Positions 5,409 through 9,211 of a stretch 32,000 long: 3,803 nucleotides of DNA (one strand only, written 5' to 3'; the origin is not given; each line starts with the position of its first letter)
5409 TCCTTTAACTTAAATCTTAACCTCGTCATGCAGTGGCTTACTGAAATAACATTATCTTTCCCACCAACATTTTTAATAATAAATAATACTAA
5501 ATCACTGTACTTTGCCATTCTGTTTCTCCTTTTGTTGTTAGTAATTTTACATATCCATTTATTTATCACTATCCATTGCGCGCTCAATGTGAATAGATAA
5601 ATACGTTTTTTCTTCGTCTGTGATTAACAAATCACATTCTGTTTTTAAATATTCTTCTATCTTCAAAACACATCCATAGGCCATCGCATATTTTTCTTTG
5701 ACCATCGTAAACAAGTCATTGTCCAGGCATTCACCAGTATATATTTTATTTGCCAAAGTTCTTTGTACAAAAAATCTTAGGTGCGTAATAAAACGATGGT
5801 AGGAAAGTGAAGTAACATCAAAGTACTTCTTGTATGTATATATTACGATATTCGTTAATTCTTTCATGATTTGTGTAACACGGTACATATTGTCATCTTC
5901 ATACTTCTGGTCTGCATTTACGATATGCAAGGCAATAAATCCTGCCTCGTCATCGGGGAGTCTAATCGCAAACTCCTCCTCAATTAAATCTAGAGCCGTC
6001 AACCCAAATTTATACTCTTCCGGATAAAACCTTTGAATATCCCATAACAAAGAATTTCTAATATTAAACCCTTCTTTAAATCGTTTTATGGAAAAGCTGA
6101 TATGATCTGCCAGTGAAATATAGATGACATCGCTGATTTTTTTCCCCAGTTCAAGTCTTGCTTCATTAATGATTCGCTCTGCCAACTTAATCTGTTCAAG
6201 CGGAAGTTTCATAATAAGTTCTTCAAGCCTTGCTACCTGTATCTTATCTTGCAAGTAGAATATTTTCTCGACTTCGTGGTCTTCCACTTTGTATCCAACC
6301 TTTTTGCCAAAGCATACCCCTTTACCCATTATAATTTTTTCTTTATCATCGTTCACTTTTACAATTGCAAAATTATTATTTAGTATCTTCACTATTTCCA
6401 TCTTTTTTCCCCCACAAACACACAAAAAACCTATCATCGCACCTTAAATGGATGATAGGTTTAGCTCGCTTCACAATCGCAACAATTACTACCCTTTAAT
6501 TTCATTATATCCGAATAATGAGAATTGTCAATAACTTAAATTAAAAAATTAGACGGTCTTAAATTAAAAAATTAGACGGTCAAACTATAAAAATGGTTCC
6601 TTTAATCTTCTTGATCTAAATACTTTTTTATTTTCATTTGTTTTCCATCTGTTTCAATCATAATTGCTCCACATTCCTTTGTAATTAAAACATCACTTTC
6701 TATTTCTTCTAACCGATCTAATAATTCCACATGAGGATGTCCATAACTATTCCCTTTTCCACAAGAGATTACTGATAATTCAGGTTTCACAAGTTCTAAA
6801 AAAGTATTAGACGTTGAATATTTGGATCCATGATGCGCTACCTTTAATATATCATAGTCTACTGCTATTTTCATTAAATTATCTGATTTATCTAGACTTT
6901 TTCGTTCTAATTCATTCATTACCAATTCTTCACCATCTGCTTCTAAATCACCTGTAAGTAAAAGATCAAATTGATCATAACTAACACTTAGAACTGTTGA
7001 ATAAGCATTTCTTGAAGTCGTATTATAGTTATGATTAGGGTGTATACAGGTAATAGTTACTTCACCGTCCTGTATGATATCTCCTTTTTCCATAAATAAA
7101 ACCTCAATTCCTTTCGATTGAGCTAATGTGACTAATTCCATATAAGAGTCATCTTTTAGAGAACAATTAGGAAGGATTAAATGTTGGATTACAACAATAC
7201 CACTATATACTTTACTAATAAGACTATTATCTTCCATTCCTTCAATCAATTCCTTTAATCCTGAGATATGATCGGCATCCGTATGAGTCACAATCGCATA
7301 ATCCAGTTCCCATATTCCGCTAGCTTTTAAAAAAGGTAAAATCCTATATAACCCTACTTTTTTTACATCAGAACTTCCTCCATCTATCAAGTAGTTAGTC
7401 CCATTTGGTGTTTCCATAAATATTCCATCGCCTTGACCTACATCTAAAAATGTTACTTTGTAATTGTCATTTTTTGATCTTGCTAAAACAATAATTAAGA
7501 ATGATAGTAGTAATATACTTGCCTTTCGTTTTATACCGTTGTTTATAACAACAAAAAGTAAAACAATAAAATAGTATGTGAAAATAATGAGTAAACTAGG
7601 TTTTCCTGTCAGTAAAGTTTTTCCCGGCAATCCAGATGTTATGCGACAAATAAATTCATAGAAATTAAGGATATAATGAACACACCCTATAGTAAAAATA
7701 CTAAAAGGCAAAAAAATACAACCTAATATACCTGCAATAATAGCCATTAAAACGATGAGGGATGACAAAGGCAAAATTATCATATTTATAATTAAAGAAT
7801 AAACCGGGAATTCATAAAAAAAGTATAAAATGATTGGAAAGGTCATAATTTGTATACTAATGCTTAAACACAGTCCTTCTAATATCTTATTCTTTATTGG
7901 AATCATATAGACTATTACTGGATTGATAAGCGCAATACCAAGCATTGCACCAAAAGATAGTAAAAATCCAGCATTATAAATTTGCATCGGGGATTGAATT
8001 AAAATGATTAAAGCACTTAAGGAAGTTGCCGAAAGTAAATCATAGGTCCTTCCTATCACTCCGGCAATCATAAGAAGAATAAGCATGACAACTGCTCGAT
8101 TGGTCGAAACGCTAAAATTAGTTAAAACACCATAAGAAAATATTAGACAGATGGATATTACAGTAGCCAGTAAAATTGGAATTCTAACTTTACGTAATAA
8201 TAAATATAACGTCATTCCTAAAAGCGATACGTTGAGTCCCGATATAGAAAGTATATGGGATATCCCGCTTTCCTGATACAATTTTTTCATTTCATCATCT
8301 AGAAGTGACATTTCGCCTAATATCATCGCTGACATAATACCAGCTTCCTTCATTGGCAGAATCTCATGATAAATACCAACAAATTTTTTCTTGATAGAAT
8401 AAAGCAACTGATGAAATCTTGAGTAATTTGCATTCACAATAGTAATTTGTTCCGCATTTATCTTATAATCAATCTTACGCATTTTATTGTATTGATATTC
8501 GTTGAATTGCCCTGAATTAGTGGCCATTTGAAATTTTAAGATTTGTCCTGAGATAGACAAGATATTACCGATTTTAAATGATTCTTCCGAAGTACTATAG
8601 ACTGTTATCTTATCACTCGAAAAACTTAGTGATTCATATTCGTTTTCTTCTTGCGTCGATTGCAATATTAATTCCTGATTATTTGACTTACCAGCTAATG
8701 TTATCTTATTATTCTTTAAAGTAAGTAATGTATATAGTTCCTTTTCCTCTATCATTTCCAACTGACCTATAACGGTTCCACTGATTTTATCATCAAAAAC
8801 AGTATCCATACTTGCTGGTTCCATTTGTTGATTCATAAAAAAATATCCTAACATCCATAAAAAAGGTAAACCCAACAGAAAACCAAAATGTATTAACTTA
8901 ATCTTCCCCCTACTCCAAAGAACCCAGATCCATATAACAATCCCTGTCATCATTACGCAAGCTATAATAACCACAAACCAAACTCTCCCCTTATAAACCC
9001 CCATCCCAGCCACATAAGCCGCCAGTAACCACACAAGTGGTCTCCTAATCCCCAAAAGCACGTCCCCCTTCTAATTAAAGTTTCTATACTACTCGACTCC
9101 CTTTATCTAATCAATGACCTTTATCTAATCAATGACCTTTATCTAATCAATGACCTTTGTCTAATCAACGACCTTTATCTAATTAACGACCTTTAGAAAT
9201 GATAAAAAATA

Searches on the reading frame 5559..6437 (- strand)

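Call 25: search_protein_families(library=pfam, proteins=[window:5559-6437:-])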
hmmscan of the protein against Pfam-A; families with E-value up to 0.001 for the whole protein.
window:5559-6437:- (292 aa): 2 families
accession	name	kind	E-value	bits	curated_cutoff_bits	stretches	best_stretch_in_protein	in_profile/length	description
PF00874.25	PRD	-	4.8e-40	136.2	23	2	87-175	1-90/90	PRD domain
PF03123.20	CAT_RBD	-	1.1e-17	64.1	25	1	13-65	1-53/57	CAT RNA binding domain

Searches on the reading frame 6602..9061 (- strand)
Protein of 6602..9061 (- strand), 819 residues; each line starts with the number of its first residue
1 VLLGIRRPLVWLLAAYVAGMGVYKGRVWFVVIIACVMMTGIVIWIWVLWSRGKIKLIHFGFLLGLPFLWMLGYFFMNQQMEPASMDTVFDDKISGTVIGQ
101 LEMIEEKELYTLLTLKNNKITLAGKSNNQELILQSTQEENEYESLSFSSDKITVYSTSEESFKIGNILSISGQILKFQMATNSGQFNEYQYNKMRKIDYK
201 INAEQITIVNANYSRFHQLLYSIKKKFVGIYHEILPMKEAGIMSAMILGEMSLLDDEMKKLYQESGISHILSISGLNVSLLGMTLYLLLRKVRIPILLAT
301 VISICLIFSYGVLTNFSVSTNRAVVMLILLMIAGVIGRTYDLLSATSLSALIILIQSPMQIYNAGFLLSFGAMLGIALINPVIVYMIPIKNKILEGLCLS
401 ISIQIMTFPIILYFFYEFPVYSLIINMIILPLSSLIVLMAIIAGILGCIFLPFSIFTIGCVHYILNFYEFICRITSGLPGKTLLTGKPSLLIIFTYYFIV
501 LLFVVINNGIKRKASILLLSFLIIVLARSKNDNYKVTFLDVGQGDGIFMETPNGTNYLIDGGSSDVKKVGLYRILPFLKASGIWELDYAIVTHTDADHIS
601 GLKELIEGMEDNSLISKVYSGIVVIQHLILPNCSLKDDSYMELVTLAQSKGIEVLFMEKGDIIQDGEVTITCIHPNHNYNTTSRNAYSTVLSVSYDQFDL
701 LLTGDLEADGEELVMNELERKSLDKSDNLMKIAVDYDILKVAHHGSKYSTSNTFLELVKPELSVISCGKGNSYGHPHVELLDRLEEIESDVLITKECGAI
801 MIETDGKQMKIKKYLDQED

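Call 25: search_protein_families(library=pfam, proteins=[window:6602-9061:-])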
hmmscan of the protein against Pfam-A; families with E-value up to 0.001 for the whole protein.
window:6602-9061:- (819 aa): 4 families
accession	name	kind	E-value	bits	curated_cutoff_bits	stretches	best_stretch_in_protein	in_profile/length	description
PF03772.21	Competence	-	3.4e-54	184.4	23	1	246-505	1-265/270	Competence protein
PF00753.33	Lactamase_B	-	5.8e-13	49.7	22.7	1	541-607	3-65/196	Metallo-beta-lactamase superfamily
PF13567.11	DUF4131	-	4.2e-08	33.5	31.6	1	27-207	5-163/165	Domain of unknown function (DUF4131)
PF12706.13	Lactamase_B_2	-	3.3e-05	24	27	1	555-709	1-146/200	Beta-lactamase superfamily domain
